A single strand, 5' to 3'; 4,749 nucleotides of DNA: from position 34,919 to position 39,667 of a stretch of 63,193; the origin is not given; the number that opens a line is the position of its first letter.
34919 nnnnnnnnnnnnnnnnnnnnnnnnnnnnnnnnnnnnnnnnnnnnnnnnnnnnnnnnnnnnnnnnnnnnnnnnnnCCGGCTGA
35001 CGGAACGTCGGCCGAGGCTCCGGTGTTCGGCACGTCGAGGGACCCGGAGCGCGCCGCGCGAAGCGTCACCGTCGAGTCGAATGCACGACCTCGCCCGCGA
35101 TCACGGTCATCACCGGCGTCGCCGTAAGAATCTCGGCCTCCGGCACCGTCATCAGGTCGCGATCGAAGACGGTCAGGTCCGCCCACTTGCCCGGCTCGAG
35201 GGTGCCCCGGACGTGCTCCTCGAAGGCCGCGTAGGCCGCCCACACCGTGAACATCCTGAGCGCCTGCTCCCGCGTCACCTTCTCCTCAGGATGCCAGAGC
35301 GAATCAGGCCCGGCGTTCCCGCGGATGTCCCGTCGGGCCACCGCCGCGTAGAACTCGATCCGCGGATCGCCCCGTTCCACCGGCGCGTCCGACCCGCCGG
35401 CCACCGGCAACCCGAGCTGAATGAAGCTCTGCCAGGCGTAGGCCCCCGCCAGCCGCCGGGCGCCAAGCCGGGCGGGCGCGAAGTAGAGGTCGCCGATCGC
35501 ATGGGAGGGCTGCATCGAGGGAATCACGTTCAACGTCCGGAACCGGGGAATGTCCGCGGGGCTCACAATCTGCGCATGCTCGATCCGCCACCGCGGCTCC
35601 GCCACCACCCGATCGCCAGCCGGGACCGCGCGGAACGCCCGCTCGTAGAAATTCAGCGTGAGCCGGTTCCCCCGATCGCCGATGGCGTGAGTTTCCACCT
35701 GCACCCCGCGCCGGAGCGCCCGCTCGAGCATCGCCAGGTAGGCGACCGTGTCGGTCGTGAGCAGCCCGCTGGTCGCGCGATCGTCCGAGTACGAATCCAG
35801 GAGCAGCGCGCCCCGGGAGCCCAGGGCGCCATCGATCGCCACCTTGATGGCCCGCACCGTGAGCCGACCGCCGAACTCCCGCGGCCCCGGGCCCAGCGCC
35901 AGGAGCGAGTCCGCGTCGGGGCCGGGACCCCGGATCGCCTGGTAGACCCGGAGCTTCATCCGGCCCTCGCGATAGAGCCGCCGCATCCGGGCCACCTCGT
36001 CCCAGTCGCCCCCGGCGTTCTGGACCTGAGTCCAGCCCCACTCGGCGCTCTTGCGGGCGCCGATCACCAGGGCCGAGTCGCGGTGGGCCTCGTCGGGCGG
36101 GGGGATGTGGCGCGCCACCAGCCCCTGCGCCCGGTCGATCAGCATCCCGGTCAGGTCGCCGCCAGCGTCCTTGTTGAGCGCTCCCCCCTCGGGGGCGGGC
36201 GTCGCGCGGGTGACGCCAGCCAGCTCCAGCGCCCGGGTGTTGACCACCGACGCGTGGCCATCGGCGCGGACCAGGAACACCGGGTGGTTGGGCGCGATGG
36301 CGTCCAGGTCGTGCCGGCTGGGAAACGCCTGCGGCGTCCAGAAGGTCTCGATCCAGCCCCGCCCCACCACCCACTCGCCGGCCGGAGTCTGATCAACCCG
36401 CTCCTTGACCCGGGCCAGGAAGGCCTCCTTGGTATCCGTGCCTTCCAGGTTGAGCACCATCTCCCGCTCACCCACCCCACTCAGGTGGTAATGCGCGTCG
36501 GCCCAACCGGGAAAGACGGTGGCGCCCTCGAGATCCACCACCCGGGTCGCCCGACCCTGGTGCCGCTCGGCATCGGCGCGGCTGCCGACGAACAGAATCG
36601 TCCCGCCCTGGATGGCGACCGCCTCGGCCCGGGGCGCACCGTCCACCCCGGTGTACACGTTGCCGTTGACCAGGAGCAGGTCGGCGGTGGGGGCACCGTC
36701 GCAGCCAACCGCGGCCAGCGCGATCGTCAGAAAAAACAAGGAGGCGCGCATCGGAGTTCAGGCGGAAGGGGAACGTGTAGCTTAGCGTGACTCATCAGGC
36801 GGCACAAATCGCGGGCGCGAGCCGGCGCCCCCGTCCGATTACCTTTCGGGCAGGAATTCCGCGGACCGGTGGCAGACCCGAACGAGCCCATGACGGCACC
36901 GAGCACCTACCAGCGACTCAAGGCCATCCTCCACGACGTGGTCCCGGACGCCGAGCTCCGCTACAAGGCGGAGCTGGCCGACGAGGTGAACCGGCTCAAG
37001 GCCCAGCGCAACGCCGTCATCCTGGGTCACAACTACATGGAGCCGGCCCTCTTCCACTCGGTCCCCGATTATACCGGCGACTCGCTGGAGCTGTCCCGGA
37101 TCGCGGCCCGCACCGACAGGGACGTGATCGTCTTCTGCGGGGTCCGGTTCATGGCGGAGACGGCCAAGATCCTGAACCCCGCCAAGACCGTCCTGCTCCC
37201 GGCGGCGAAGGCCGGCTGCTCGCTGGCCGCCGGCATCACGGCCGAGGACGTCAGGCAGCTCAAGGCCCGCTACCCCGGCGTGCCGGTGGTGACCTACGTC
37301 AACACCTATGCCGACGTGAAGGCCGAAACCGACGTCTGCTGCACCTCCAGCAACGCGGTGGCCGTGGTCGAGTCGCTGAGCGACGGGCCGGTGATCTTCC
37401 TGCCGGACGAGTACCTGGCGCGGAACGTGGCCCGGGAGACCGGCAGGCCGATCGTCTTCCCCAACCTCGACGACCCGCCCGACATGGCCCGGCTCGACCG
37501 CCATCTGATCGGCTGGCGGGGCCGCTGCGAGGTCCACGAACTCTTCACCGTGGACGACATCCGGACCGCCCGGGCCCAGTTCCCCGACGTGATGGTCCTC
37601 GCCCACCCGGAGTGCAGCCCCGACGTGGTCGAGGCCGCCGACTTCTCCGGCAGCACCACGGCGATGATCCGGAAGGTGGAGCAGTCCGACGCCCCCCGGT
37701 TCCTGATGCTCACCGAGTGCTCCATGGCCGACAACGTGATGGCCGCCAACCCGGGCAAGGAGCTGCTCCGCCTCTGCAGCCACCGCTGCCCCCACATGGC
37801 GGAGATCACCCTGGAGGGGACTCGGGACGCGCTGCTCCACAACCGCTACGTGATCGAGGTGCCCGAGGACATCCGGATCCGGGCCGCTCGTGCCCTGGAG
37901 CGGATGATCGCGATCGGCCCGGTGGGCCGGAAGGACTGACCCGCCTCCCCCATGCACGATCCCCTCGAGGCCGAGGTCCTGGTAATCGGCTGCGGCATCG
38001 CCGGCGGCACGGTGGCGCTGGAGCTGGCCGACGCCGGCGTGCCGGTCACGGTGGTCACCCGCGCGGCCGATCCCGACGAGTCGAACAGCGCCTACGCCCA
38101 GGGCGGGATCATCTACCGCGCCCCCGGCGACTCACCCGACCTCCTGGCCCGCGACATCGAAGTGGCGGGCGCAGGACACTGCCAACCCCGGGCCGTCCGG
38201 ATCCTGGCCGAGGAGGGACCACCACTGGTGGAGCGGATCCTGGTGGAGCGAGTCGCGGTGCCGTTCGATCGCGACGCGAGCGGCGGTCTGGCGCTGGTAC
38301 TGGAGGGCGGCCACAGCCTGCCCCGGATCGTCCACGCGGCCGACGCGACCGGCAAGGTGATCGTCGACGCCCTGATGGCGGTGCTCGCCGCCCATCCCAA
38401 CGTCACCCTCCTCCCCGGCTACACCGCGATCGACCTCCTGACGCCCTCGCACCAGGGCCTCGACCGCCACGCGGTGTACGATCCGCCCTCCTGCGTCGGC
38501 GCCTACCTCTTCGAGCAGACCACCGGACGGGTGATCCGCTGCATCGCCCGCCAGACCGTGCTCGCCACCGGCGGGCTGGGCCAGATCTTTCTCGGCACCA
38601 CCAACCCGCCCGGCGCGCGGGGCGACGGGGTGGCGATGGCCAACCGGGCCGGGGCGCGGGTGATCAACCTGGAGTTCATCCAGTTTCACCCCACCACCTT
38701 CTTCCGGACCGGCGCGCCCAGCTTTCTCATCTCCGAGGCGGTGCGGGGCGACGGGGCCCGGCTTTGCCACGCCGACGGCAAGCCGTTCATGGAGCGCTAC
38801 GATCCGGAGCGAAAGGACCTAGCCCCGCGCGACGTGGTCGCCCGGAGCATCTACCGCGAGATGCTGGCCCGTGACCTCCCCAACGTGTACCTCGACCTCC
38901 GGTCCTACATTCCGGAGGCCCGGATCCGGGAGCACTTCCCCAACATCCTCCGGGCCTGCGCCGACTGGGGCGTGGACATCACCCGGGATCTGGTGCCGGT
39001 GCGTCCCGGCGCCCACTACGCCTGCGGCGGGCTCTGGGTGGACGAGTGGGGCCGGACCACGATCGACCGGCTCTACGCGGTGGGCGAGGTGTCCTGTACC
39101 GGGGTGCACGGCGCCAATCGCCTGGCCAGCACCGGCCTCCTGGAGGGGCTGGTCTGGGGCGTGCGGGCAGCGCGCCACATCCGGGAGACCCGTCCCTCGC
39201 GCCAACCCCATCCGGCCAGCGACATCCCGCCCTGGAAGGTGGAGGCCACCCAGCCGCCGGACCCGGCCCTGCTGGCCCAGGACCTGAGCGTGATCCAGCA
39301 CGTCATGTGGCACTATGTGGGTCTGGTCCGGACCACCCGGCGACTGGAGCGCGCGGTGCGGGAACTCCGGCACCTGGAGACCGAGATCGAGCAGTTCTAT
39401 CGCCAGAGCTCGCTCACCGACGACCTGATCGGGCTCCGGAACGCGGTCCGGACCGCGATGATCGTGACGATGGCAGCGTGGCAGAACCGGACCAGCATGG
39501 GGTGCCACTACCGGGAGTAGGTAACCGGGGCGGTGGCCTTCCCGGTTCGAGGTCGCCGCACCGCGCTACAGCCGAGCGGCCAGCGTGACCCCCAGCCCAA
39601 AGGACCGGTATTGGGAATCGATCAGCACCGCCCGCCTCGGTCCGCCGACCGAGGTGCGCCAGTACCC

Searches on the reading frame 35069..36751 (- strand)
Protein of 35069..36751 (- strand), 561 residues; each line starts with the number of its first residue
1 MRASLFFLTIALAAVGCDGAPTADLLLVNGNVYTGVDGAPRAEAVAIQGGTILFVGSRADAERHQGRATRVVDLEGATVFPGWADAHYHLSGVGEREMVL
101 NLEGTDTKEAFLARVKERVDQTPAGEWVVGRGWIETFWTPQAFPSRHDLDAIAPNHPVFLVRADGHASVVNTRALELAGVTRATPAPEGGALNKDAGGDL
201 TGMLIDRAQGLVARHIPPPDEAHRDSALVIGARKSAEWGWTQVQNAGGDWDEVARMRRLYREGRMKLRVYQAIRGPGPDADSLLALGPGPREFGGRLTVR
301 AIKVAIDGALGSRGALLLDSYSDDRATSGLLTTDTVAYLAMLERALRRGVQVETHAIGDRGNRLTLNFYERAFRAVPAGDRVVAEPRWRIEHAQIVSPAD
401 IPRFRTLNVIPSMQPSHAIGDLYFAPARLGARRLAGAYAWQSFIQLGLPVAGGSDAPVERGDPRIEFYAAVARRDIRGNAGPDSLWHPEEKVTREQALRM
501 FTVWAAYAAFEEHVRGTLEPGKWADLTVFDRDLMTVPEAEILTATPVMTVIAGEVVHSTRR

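Call 72: search_protein_families(library=pfam, proteins=[window:35069-36751:-], max_evalue=0.00001)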
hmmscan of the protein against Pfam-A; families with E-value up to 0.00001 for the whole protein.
window:35069-36751:- (561 aa): 2 families
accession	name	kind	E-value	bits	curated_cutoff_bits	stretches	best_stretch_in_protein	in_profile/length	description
PF07969.17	Amidohydro_3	-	8.7e-101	339.1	29.7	1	70-557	1-472/472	Amidohydrolase family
PF01979.26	Amidohydro_1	-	8.9e-06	25.6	25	0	487-556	276-345/345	Amidohydrolase family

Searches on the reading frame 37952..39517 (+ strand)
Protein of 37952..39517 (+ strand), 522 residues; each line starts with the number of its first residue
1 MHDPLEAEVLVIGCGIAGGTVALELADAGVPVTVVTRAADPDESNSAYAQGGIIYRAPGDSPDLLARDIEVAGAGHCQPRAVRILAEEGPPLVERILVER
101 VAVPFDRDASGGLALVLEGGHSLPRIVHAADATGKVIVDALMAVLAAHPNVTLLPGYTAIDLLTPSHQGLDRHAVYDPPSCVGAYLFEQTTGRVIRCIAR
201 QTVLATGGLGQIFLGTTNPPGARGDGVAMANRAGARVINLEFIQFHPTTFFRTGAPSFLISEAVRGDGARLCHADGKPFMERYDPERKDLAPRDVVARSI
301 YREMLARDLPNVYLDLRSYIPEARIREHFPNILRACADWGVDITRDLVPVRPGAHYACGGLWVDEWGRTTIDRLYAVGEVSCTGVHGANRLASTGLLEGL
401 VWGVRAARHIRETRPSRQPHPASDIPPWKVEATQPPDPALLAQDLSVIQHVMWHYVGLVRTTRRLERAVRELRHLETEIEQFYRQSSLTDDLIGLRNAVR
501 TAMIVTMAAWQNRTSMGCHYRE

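Call 72: search_protein_families(library=pfam, proteins=[window:37952-39517:+], max_evalue=0.00001)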
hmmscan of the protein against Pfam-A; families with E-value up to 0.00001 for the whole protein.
window:37952-39517:+ (522 aa): 4 families
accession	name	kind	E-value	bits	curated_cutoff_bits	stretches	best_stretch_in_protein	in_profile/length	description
PF00890.30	FAD_binding_2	-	2.2e-79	268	20.4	1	9-396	2-414/414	FAD binding domain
PF01266.30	DAO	-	2e-08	34.6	27.9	1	9-131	2-107/353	FAD dependent oxidoreductase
PF07992.20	Pyr_redox_2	-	7e-07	29.4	26.1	0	8-45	2-34/291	Pyridine nucleotide-disulphide oxidoreductase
PF02910.25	Succ_DH_flav_C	-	1.5e-06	28.6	20.8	1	448-522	4-84/130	Fumarate reductase flavoprotein C-term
